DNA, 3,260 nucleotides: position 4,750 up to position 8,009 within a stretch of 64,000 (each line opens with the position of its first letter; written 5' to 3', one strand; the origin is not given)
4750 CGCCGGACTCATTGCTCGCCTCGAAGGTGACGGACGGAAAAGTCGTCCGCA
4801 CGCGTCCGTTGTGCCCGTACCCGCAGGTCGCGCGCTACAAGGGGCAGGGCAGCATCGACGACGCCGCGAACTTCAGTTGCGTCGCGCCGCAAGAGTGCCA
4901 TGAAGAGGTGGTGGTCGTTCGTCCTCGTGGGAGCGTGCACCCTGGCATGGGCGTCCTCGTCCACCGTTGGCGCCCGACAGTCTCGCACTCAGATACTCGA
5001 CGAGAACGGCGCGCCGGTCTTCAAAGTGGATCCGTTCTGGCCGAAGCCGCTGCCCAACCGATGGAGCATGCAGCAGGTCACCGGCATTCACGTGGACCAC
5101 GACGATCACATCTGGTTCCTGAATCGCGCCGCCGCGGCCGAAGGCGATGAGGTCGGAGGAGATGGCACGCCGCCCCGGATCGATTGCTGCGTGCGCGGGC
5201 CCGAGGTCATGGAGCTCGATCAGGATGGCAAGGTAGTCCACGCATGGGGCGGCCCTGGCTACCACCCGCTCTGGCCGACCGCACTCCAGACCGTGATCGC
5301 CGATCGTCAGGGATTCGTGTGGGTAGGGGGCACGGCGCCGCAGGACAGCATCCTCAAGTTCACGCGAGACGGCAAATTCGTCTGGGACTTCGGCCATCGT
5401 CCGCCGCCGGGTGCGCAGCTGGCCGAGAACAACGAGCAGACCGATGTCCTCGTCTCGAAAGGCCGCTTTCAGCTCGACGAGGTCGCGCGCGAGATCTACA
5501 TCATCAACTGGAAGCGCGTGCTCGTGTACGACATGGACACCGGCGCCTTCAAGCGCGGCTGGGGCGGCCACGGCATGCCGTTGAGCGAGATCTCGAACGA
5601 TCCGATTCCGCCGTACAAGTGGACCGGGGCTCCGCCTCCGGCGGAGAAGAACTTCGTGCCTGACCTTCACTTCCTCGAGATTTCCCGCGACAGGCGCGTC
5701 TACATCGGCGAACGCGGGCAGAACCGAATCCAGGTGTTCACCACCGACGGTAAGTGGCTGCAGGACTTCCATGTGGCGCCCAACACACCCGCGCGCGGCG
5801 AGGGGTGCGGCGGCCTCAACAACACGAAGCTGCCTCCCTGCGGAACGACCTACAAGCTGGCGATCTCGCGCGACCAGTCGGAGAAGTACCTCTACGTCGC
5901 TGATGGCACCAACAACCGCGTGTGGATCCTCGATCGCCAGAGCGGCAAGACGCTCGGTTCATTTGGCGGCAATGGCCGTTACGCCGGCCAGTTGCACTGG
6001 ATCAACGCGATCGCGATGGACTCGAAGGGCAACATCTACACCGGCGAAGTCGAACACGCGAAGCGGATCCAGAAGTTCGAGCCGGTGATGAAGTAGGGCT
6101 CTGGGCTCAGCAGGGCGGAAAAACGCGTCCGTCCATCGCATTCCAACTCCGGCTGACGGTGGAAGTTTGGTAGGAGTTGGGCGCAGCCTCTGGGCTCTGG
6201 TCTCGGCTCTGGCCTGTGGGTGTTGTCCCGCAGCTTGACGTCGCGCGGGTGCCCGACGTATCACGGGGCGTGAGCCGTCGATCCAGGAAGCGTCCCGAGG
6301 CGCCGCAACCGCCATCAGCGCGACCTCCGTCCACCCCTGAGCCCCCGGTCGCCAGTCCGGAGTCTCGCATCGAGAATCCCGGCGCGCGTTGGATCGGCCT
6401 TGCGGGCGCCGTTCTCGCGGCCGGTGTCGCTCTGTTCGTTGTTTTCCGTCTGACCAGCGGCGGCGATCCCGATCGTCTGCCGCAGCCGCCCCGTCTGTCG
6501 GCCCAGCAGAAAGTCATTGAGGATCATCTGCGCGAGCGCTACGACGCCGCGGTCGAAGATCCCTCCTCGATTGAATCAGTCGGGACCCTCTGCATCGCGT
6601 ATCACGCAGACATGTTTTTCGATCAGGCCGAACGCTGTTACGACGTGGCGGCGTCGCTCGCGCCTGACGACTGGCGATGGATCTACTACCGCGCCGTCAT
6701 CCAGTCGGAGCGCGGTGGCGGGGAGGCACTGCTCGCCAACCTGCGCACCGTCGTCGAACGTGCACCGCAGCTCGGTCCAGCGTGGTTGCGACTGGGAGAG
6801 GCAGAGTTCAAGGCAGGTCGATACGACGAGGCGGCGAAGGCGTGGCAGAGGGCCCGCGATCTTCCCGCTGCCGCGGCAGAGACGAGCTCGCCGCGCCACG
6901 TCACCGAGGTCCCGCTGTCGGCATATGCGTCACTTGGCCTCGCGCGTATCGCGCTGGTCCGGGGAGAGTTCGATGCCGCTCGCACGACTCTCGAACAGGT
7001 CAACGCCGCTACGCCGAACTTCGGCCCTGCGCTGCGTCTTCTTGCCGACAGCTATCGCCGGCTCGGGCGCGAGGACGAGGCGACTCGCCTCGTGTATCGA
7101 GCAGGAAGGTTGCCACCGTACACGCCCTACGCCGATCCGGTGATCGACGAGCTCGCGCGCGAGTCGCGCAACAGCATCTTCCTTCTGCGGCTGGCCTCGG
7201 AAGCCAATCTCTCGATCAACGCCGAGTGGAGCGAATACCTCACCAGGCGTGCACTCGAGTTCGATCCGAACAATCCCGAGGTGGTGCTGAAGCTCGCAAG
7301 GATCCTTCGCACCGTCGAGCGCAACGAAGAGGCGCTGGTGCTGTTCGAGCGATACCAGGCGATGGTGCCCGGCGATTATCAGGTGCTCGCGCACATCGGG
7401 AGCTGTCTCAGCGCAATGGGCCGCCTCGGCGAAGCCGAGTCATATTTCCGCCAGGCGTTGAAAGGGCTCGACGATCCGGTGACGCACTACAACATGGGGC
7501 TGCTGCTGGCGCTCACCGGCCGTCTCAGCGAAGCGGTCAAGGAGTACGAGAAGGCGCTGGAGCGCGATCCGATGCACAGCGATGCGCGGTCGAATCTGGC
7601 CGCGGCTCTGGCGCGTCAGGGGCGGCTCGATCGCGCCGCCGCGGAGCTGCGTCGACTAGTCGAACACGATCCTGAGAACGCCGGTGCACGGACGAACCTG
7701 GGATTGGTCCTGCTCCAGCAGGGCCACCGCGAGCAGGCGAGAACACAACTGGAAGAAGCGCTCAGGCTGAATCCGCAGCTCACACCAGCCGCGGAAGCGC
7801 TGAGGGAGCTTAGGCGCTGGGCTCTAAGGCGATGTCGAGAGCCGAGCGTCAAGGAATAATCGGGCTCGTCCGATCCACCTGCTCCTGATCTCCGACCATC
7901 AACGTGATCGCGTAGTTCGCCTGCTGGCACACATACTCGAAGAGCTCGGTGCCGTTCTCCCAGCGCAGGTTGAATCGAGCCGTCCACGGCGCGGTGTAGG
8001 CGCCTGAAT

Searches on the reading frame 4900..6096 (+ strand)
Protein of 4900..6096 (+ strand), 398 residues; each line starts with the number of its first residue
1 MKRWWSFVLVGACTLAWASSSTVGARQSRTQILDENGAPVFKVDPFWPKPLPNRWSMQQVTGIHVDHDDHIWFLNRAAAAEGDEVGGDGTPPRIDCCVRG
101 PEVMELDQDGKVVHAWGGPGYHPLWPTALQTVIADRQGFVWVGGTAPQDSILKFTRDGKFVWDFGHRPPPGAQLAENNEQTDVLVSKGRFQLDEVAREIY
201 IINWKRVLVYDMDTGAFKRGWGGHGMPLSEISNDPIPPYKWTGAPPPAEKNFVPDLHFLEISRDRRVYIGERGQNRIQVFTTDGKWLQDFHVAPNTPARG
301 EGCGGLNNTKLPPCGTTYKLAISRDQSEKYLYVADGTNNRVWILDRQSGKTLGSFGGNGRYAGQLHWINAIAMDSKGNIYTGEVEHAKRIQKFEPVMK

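Call 7: search_protein_families(library=pfam, proteins=[window:4900-6096:+])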
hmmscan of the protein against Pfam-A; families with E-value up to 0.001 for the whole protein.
window:4900-6096:+ (398 aa): 2 families
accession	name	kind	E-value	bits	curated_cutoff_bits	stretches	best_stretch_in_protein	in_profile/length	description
PF01436.27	NHL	-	5.7e-07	29.7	20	0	370-393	6-28/28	NHL repeat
PF07494.17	Reg_prop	-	1.7e-05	24.9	20.4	0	131-144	9-22/24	Two component regulator propeller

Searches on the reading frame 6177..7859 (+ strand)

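Call 7: search_protein_families(library=pfam, proteins=[window:6177-7859:+])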
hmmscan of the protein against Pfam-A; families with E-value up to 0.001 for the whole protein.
window:6177-7859:+ (560 aa): 28 families (the best 25 are shown)
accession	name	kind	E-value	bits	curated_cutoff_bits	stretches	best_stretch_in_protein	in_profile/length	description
PF07719.23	TPR_2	-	2.1e-37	124.6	27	4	436-465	3-32/34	Tetratricopeptide repeat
PF14559.12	TPR_19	-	3.8e-32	110.9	25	3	448-499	5-56/68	Tetratricopeptide repeat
PF13431.12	TPR_17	-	2.4e-29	99.6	24.4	1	457-487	2-32/34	Tetratricopeptide repeat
PF13432.12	TPR_16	-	7.1e-29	100.3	32.7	3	439-501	2-64/65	Tetratricopeptide repeat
PF00515.34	TPR_1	-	2.4e-28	97.2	27.8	2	436-465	3-32/34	Tetratricopeptide repeat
PF13428.12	TPR_14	-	1.6e-26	90.5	23.5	1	473-509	6-42/44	Tetratricopeptide repeat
PF13181.12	TPR_8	-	9.9e-25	85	25.7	1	437-465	4-32/34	Tetratricopeptide repeat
PF13414.12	TPR_11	-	6.1e-24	83.9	26.8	2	443-482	3-42/42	TPR repeat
PF13424.12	TPR_12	-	5.1e-20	71.9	30.1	4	405-463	7-74/77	Tetratricopeptide repeat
PF13174.12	TPR_6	-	1.5e-16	60.3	26.3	0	202-226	2-26/33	Tetratricopeptide repeat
PF23914.1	TPR_CcmH_CycH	-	4.7e-14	53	42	1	440-534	56-153/158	Cytochrome c-type biogenesis protein H TPR domain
PF24575.1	TPR_Slam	-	3.1e-13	50.5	35.2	1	431-479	44-92/104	Surface lipoprotein assembly modifier, N-terminal TPR repeats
PF12895.13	ANAPC3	-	5.7e-13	49.4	27.2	1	449-528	4-82/82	Anaphase-promoting complex, cyclosome, subunit 3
PF07721.20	TPR_4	-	9.1e-13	47.9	27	0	503-527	2-26/26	Tetratricopeptide repeat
PF13374.12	TPR_10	-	3e-12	46.6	27.5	0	502-531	2-31/42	Tetratricopeptide repeat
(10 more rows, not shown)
